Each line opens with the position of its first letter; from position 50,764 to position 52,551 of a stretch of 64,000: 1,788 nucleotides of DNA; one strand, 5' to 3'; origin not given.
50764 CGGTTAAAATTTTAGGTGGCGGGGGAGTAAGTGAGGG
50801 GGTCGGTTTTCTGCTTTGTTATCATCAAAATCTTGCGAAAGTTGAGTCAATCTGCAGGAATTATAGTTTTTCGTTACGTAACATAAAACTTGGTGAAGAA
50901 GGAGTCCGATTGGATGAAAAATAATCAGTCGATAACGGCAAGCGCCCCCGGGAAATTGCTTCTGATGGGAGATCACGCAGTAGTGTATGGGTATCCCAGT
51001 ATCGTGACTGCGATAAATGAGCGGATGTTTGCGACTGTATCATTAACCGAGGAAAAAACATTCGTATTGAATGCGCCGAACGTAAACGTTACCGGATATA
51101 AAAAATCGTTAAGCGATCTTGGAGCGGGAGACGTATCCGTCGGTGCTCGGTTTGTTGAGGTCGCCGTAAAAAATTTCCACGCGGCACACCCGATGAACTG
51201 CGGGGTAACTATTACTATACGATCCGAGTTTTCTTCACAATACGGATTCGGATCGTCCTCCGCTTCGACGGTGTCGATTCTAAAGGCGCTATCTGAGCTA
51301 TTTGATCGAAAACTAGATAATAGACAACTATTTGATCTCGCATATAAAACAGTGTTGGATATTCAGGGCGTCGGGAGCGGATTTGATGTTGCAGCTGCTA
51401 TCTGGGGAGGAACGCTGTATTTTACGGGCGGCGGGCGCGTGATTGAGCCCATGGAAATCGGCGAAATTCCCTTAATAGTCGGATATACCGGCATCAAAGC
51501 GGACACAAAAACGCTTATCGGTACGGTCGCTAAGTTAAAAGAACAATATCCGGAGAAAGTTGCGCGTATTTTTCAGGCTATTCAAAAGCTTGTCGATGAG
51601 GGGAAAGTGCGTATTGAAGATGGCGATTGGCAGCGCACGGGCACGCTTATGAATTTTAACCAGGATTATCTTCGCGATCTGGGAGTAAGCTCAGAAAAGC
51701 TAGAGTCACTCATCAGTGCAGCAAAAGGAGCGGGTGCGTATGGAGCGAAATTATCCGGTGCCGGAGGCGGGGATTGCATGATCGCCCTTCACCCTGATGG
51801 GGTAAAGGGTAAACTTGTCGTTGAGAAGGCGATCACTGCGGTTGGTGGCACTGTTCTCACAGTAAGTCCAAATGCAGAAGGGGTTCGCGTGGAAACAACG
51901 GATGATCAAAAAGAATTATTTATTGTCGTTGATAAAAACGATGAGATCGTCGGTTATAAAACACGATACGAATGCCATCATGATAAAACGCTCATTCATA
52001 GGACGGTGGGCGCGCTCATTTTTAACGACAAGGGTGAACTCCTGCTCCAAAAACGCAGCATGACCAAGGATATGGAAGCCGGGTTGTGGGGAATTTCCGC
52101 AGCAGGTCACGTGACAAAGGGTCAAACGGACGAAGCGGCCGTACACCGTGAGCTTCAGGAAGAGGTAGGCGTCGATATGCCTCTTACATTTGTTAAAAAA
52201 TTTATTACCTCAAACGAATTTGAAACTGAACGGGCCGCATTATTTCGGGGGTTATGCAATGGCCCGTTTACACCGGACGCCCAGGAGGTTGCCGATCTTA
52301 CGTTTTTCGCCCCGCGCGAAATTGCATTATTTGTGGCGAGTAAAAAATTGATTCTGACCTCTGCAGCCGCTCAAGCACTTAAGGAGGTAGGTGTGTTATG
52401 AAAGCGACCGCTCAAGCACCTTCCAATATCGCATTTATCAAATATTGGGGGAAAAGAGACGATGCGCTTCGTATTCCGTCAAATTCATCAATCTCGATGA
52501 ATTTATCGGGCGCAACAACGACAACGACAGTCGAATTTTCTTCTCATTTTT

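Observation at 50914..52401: GHMP kinase fused to an IDI-1-like Nudix domain whose catalytic Cys is replaced by Ala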

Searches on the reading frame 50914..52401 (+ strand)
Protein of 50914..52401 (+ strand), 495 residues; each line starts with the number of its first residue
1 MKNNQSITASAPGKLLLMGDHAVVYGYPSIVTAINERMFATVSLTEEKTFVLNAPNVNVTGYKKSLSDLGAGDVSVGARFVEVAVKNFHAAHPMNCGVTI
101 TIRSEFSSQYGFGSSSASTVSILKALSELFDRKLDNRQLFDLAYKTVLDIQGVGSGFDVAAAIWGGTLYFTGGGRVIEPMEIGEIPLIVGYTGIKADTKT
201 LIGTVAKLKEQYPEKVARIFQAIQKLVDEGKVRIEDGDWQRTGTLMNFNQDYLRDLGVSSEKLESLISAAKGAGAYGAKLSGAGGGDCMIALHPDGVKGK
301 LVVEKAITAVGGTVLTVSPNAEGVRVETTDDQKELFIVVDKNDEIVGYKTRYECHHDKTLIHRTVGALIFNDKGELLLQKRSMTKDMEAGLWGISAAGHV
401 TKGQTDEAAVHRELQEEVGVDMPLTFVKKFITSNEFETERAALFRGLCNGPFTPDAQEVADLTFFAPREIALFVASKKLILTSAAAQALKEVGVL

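Call 3: search_protein_families(library=pfam, proteins=[window:50914-52401:+], max_evalue=0.01)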
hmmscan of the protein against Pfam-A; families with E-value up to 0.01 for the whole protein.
window:50914-52401:+ (495 aa): 4 families
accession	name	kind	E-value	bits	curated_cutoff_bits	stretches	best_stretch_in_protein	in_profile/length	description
PF00293.34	NUDIX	-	2.6e-17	63.5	21.1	1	362-470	3-118/134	NUDIX domain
PF00288.32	GHMP_kinases_N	-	4.2e-17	62.6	22.3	1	81-166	3-87/87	GHMP kinases N terminal domain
PF08544.19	GHMP_kinases_C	-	8.7e-13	48.9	21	1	235-305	6-78/85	GHMP kinases C terminal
PF10509.15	GalKase_gal_bdg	-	0.00087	19.3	23.1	1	6-43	11-48/49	Galactokinase galactose-binding signature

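Call 4: search_protein_families(library=ncbifam, proteins=[window:50914-52401:+], max_evalue=0.01)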
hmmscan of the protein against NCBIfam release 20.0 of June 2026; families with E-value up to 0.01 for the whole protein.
window:50914-52401:+ (495 aa): 39 families (the best 25 are shown)
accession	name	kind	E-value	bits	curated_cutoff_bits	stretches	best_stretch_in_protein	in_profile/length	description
NF003036.0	PRK03926.1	equivalog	1.1e-69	234.8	403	1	7-328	2-300/302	mevalonate kinase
TIGR00549.1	mevalon_kin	equivalog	6.3e-62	209.6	163.05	1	11-292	1-276/276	mevalonate kinase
TIGR01220.1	Pmev_kin_Gr_pos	equivalog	2.9e-26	92.4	165.7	2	7-171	1-178/358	phosphomevalonate kinase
NF040957.1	Arch_PMK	equivalog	3.7e-25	89.1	500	1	9-295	2-289/316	phosphomevalonate kinase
NF002995.0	PRK03759.1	equivalog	3.6e-23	82.2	127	1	331-480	4-160/185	isopentenyl-diphosphate Delta-isomerase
NF011922.0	PRK15393.1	equivalog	6.4e-16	58.5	152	1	332-471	9-148/182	NUDIX hydrolase YfcD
TIGR02150.1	IPP_isom_1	equivalog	1.6e-15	57.3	105.8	1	337-430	2-97/159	isopentenyl-diphosphate delta-isomerase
TIGR00131.1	gal_kin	equivalog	3e-15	56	226.65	2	217-297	280-354/388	galactokinase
NF003006.0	PRK03817.1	equivalog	1.4e-13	50.6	443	2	206-300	226-320/352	galactokinase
NF001816.0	PRK00555.1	equivalog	1.1e-12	47.6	509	2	225-301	255-332/363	galactokinase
NF003705.0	PRK05322.1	equivalog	2e-11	43.3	385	2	6-157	19-172/388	galactokinase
NF041653.1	Nud_hyd_Meth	equivalog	8.3e-11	42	300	1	338-449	4-113/170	Nudix hydrolase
NF002288.1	PRK01212.1-4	equivalog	1.6e-10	40.5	194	1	81-170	60-149/303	homoserine kinase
NF049969.1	GlMnHpPKinHddA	equivalog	1e-09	38.3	600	1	33-318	35-327/338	D-glycero-D-manno-heptose 7-phosphate kinase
NF003472.0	PRK05101.1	equivalog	3.9e-09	35.9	499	1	4-139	18-154/382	galactokinase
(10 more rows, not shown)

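Call 7: find_homologous_proteins(query=window:50914-52401:+, max_evalue=0.00001)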
Query window:50914-52401:+ (495 aa): 3829 proteins with E <= 0.00001 among 8000 candidates; the best 120 are listed.
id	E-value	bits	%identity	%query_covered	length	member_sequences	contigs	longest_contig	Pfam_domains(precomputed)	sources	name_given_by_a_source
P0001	0.0e+0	1094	100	100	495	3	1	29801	PF00288.33,PF00293.35,PF08544.19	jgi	-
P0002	3.0e-205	700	65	99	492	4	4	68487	PF00288.33,PF00293.35,PF08544.19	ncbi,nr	ncbi:mevalonate kinase [Patescibacteria group bacterium]|nr:mevalonate kinase [Patescibacteria group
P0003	6.5e-205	699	65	99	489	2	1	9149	PF00288.33,PF00293.35,PF08544.19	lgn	-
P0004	1.7e-203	695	63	99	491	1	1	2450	PF10509.16,PF00288.33,PF00293.35,PF08544.19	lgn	-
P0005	3.6e-202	690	63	99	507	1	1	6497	PF00288.33,PF00293.35,PF08544.19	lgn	-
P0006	1.9e-199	681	63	100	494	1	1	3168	PF00288.33,PF00293.35,PF08544.19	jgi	jgi:mevalonate kinase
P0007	5.6e-199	680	63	97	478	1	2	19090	PF00288.33,PF00293.35,PF08544.19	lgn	-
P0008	1.4e-196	672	62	100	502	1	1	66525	PF00288.33,PF00293.35,PF08544.19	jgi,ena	-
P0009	3.4e-196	670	63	98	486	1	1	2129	PF00288.33,PF00293.35,PF08544.19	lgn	-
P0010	1.0e-194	666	62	99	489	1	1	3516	PF00288.33,PF00293.35,PF08544.19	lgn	-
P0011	2.5e-194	664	62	98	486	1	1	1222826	PF00288.33,PF00293.35,PF08544.19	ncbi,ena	-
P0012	4.6e-194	663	61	99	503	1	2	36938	PF10509.16,PF00288.33,PF00293.35,PF08544.19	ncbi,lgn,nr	ncbi:mevalonate kinase [Candidatus Gottesmanbacteria bacterium]|nr:mevalonate kinase [Candidatus Got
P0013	4.1e-190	650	60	100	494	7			PF10509.16,PF00288.33,PF00293.35,PF08544.19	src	-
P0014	8.2e-189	646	61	97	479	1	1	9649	PF00288.33,PF00293.35,PF08544.19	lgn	-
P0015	3.2e-186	638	64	99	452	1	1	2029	PF00288.33,PF00293.35,PF08544.19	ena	-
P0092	1.2e-154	534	53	99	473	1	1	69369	PF00288.33,PF00293.35,PF08544.19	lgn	-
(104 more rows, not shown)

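Call 51: find_encoding_contigs(protein=P0092, flank=10000, max_places=2)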
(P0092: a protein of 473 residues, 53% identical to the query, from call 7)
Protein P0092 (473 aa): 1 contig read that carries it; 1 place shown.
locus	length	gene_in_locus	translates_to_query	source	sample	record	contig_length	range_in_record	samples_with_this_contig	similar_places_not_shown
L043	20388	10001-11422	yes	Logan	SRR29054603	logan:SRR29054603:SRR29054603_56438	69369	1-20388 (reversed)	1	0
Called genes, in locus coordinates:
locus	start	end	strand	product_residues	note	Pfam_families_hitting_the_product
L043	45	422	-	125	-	PF04956:TrbC (weak), PF18895:T4SS_pilin (weak)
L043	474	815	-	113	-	PF26067:DUF8024 (weak), PF18895:T4SS_pilin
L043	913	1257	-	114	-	PF18895:T4SS_pilin (faint)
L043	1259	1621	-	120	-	PF18895:T4SS_pilin (weak)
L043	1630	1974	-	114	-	-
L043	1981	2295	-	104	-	-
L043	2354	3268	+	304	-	PF00348:polyprenyl_synt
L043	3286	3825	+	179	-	PF04542:Sigma70_r2, PF08281:Sigma70_r4_2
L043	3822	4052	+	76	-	-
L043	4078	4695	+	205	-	PF04893:Yip1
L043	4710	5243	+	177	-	PF00293:NUDIX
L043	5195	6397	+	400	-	PF00368:HMG-CoA_red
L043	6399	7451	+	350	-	PF08541:ACP_syn_III_C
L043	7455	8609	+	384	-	PF00108:Thiolase_N, PF02801:Ketoacyl-synt_C (faint), PF00109:ketoacyl-synt (weak), PF08545:ACP_syn_III (faint), PF02803:Thiolase_C, PF22691:Thiolase_C_1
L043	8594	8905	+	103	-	PF01796:OB_ChsH2_C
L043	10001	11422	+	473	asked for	PF00288:GHMP_kinases_N, PF08544:GHMP_kinases_C, PF00293:NUDIX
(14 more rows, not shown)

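Call 67: predict_structure(alignment_id=A3)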
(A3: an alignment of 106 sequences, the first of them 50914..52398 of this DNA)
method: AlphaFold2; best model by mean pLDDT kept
length: 495 residues; sequences in the alignment: 106
mean_pLDDT: 94.9   pTM: 0.84
mean pLDDT of the five models: 94.9, 94.8, 94.7, 94.1, 93.7
residues with pLDDT >= 90: 445; 70-90: 43; 50-70: 5; < 50: 2
segments of 3 or more residues with pLDDT < 50: none
pLDDT, mean of each block of 10 residues (from residue 1): 74 96 95 97 96 95 96 92 98 97 90 92 97 97 97 94 98 96 95 88 93 97 98 98 98 93 96 98 82 96 98 96 90 94 97 93 99 98 88 97 97 97 98 96 98 93 98 97 98 97
secondary structure, 60 per line:
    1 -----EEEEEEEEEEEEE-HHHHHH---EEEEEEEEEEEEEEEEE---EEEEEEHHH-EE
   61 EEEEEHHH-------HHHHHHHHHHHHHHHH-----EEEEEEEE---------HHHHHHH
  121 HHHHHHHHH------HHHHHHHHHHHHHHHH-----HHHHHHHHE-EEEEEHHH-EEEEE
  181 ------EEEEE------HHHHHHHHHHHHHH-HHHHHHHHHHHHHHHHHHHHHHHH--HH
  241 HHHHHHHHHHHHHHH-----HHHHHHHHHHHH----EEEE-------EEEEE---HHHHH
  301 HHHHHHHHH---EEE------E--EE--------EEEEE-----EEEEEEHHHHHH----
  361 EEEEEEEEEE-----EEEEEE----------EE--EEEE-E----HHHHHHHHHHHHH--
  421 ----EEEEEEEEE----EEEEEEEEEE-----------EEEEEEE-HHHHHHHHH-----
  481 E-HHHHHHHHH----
elements in order: E6-18 H20-25 E29-45 E49-54 E59-65 H76-91 E97-104 H114-129 H136-151 H157-164 E167-171 E176-180 E187-191 H198-211 H213-236 H239-255 H261-272 E277-280 E288-292 H296-309 E313-315 E335-339 E345-350 H351-356 E361-370 E376-381 E396-399 H406-418 E425-433 E438-447 E459-465 H467-475 H483-491
